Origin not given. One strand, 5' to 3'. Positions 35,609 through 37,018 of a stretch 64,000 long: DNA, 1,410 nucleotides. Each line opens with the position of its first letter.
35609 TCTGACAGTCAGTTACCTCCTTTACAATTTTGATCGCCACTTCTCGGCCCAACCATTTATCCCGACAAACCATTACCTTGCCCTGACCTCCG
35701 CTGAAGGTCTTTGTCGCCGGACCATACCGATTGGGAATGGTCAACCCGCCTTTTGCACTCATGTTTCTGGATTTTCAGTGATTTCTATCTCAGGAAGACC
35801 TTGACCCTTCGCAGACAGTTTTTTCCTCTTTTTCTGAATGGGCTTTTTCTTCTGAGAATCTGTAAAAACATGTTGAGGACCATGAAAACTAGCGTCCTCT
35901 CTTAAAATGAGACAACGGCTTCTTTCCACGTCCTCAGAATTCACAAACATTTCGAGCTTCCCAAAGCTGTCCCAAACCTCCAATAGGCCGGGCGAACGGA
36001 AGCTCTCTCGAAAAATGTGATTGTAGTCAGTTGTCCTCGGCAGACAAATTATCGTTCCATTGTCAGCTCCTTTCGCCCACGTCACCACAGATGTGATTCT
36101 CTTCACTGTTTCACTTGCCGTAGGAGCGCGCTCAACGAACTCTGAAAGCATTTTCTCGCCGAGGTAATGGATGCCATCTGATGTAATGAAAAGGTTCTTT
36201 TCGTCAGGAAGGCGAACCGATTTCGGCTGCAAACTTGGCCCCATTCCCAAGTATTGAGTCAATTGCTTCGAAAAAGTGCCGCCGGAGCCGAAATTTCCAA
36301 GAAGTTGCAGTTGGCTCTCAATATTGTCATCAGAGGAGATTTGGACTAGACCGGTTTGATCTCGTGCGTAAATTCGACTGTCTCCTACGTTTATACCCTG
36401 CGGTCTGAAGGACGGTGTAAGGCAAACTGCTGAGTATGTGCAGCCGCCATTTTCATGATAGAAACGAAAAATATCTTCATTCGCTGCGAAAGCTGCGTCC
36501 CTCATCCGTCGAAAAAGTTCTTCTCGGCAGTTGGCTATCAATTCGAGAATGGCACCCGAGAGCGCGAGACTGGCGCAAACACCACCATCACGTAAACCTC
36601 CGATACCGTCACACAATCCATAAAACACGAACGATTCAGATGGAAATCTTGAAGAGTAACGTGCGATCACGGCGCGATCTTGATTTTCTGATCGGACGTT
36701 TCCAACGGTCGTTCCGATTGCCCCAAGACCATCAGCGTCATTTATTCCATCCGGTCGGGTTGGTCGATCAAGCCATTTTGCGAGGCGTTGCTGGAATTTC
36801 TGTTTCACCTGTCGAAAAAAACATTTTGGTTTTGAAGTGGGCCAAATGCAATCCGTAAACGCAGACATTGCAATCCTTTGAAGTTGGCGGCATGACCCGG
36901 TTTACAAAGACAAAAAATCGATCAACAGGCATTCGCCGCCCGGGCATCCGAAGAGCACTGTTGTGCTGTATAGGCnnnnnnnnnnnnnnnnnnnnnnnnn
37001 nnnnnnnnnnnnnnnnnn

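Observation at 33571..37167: Compact HTH / PP2C / kinase(FHA-like) / kinase(cold-shock domain) operon in a low-GC islet: candidate phospho-signalling conflict (defence) module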

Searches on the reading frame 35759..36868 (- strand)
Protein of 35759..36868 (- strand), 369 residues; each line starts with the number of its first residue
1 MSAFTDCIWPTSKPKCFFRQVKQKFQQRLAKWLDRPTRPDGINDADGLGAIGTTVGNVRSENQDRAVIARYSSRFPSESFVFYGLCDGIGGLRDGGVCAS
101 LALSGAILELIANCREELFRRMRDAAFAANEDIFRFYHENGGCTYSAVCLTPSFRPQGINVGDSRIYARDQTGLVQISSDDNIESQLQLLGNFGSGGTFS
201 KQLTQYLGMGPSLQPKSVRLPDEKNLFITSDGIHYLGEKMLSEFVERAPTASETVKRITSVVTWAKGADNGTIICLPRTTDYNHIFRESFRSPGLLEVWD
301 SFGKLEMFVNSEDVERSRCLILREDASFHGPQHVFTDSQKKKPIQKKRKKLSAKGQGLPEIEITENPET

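Call 3: search_protein_families(library=pfam, proteins=[window:35759-36868:-], max_evalue=0.1)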
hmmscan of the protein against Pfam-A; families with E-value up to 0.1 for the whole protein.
window:35759-36868:- (369 aa): 0 families

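Call 4: search_protein_families(library=padloc, proteins=[window:35759-36868:-], max_evalue=0.1)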
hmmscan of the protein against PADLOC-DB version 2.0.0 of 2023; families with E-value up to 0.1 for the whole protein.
window:35759-36868:- (369 aa): 0 families

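Call 5: search_protein_families(library=ncbifam, proteins=[window:35759-36868:-], max_evalue=0.1)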
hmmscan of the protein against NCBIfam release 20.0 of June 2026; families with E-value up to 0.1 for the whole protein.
window:35759-36868:- (369 aa): 2 families
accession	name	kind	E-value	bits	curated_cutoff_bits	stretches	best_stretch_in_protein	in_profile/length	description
NF033484.1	Stp1_PP2C_phos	equivalog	3.3e-20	72.6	230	1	53-275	2-230/232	Stp1/IreP family PP2C-type Ser/Thr phosphatase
NF011149.0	PRK14559.1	equivalog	3.3e-05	22.8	374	1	82-185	413-525/642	serine/threonine phosphatase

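Call 6: find_homologous_proteins(query=window:35759-36868:-)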
Query window:35759-36868:- (369 aa): 235 proteins with E <= 0.001 among 2726 candidates; the best 120 are listed.
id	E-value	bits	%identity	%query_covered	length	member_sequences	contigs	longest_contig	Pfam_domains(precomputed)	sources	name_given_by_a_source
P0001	4.8e-234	794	100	95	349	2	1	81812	-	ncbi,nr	ncbi:MAG TPA: hypothetical protein VFW05_00865 [Verrucomicrobiae bacterium]|nr:hypothetical protein 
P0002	3.2e-110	387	55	94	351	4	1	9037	-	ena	-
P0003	2.7e-79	285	44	94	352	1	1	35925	-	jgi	jgi:serine/threonine protein phosphatase PrpC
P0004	1.2e-77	280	43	94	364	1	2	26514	-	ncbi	-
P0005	2.1e-76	276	46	88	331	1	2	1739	-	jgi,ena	jgi:serine/threonine protein phosphatase PrpC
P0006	2.1e-64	236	48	69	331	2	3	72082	-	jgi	jgi:serine/threonine protein phosphatase PrpC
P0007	5.9e-60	222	38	92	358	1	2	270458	-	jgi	jgi:serine/threonine protein phosphatase PrpC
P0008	2.2e-57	213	39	79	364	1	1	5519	-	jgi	jgi:PPM family protein phosphatase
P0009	1.9e-56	210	36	90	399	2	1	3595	PF13672.12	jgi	jgi:PPM family protein phosphatase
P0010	1.5e-55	207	41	78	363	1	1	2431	-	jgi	jgi:PPM family protein phosphatase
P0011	4.1e-55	206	36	92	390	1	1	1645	PF13672.12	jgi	jgi:serine/threonine protein phosphatase PrpC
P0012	4.8e-55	206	40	76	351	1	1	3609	PF13672.12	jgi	-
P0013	7.2e-55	205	39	78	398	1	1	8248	-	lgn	-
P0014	3.2e-54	203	36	95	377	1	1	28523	-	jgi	jgi:PPM family protein phosphatase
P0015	3.3e-54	203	36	92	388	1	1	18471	PF13672.12,PF00481.27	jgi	jgi:PPM family protein phosphatase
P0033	2.2e-45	174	35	79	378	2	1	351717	PF13672.12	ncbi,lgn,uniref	ncbi:PP2C family protein-serine/threonine phosphatase [Pseudomonas sp. IT-P294]|uniref:PP2C family p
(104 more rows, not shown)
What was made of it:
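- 35759..36868 (-): PfpC-like PP2C phosphatase, the predicted antitoxin. The catalytic core is aa 53-275 (about 36044-36712). The C-terminal extension (aa 276-369) carries a conserved '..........' block and a Lys-rich tail. An alternative start lies about 20 codons downstream. 235 homologues, many named PrpC/PP2C (call 6).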

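Call 8: find_encoding_contigs(protein=P0003, flank=8000, max_places=2)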
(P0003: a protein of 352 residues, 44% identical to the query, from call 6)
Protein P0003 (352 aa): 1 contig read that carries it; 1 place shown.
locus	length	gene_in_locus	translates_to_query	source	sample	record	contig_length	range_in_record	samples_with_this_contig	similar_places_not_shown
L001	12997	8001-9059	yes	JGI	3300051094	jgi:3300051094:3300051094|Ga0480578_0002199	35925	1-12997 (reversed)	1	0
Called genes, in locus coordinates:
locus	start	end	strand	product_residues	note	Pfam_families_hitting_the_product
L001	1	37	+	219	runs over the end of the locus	PF01625:PMSR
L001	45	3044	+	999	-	PF00133:tRNA-synt_1, PF09334:tRNA-synt_1g, PF13603:tRNA-synt_1_2, PF00133:tRNA-synt_1, PF08264:Anticodon_1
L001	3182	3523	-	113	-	-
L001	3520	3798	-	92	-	-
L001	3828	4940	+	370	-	PF01555:N6_N4_Mtase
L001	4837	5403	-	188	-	-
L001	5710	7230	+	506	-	-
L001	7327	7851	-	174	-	-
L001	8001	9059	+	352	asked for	-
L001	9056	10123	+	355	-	PF00069:Pkinase, PF07714:PK_Tyr_Ser-Thr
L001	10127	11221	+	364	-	PF00069:Pkinase, PF07714:PK_Tyr_Ser-Thr, PF03109:ABC1 (weak)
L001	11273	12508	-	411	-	PF10117:McrBC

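Call 9: find_encoding_contigs(protein=P0007, flank=8000, max_places=2)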
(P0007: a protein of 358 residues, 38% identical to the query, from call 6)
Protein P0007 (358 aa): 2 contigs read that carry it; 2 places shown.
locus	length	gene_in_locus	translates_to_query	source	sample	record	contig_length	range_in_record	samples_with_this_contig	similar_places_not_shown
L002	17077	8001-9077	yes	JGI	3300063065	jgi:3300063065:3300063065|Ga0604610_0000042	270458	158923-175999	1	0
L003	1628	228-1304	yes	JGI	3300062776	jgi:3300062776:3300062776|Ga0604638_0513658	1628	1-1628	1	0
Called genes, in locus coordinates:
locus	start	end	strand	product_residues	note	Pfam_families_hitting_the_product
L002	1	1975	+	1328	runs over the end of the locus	PF13472:Lipase_GDSL_2, PF23500:DUF7133, PF13646:HEAT_2, PF00127:Copper-bind, PF13473:Cupredoxin_1 (faint)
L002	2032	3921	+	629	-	PF13442:Cytochrome_CBB3 (faint), PF07626:PSD3, PF07637:PSD5, PF07631:PSD4, PF07627:PSCyt3, PF07624:PSD2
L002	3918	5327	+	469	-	PF07586:HXXSHH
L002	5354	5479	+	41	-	-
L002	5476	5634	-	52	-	-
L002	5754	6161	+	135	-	PF00507:Oxidored_q4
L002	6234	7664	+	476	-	PF02878:PGM_PMM_I, PF02879:PGM_PMM_II, PF02880:PGM_PMM_III, PF00408:PGM_PMM_IV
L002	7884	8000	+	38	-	-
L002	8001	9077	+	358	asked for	-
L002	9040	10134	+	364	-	PF00069:Pkinase, PF01636:APH (faint), PF07714:PK_Tyr_Ser-Thr, PF03109:ABC1 (faint)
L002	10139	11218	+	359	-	PF00069:Pkinase, PF07714:PK_Tyr_Ser-Thr, PF03109:ABC1 (weak)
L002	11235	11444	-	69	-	-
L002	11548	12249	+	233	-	-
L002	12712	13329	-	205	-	-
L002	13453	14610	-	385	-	PF02899:Phage_int_SAM_1 (weak), PF13102:Phage_int_SAM_5, PF00589:Phage_integrase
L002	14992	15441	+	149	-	-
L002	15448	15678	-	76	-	-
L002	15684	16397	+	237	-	PF08856:DUF1826 (faint)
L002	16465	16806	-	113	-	PF01253:SUI1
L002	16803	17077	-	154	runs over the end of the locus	-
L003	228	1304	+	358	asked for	-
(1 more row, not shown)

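Call 10: find_encoding_contigs(protein=P0033, flank=8000, max_places=2)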
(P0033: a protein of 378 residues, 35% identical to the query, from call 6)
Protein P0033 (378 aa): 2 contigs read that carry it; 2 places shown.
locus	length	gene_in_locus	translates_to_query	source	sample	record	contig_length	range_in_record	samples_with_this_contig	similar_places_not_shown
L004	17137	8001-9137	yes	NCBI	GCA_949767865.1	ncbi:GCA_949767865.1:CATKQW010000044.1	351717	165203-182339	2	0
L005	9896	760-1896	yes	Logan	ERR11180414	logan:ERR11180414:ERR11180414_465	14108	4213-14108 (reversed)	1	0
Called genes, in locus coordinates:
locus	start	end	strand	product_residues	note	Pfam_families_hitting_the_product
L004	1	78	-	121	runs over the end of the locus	-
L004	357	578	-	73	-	PF11390:FdsD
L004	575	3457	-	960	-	PF13510:Fer2_4, PF10588:NADH-G_4Fe-4S_3, PF00037:Fer4 (faint), PF12838:Fer4_7, PF22117:Fer4_Nqo3 (weak), PF04879:Molybdop_Fe4S4, PF00384:Molybdopterin, PF01568:Molydop_binding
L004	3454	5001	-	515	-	PF01512:Complex1_51K, PF10589:NADH_4Fe-4S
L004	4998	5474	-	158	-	PF01257:2Fe-2S_thioredx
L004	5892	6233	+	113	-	PF07885:Ion_trans_2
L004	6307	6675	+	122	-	PF08000:bPH_1, PF14470:bPH_3 (weak)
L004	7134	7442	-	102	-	PF11275:DUF3077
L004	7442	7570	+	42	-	-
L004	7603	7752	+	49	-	-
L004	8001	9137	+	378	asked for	PF13672:PP2C_2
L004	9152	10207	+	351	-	PF00069:Pkinase, PF07714:PK_Tyr_Ser-Thr, PF14531:Kinase-like (weak)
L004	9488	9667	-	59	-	-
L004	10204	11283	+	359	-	PF00069:Pkinase, PF07714:PK_Tyr_Ser-Thr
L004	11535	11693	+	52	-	-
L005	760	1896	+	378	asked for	PF13672:PP2C_2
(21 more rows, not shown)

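Call 67: search_protein_families(library=phrogs, proteins=[window:35759-36868:-], max_evalue=0.01)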
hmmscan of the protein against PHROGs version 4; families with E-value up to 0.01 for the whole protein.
window:35759-36868:- (369 aa): 2 families
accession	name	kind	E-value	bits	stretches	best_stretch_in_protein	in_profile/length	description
phrog_17277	-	unknown function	9.7e-64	216.5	1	21-311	6-295/375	-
phrog_5650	-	unknown function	7.9e-05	22.5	1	55-240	286-475/565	-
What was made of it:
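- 35759..36868 (-): NCBIfam Stp1_PP2C E 3e-20 (call 5). phrog_17277 E 1e-63 (call 67).
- On KKP (kinase-kinase-phosphatase): Close homologues are named PrpC/PPM by JGI (call 6). phrog_17277 E 1e-63 (call 67).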

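Call 73: find_related_loci(query=A3, collection=viral_contigs, flank=8000)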
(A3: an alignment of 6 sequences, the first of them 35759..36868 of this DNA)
Query A3 (369 aa) in viral_contigs; peptide patterns used: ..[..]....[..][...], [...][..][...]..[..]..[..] (x = any residue, [..] = any of these).
94 stretches matched a pattern; 15 encode a relative of the query (tblastn E <= 1e-3); 15 distinct loci.
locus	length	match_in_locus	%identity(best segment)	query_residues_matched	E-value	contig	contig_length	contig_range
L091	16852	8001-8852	31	25-308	1e-41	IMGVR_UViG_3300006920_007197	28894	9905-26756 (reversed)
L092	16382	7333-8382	27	25-368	3e-40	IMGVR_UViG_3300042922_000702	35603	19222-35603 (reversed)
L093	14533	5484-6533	27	25-368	3e-40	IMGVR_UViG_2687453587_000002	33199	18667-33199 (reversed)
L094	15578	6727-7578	31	27-308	9e-39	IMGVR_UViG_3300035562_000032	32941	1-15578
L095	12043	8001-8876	31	17-308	5e-38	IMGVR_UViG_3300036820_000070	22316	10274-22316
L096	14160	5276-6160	30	25-332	8e-38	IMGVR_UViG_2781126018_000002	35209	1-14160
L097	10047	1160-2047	27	19-308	3e-33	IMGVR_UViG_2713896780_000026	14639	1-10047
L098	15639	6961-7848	28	19-308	1e-32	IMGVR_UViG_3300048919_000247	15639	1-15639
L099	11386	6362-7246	28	19-308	3e-31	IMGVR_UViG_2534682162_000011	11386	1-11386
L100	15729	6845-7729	28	19-308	3e-31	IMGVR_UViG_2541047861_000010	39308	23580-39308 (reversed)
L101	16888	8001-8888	32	10-307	8e-37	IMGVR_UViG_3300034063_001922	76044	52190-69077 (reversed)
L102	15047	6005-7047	33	25-368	2e-26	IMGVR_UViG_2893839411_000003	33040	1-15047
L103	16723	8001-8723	27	53-279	2e-8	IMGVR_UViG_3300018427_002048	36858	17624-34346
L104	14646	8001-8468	24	85-243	1e-6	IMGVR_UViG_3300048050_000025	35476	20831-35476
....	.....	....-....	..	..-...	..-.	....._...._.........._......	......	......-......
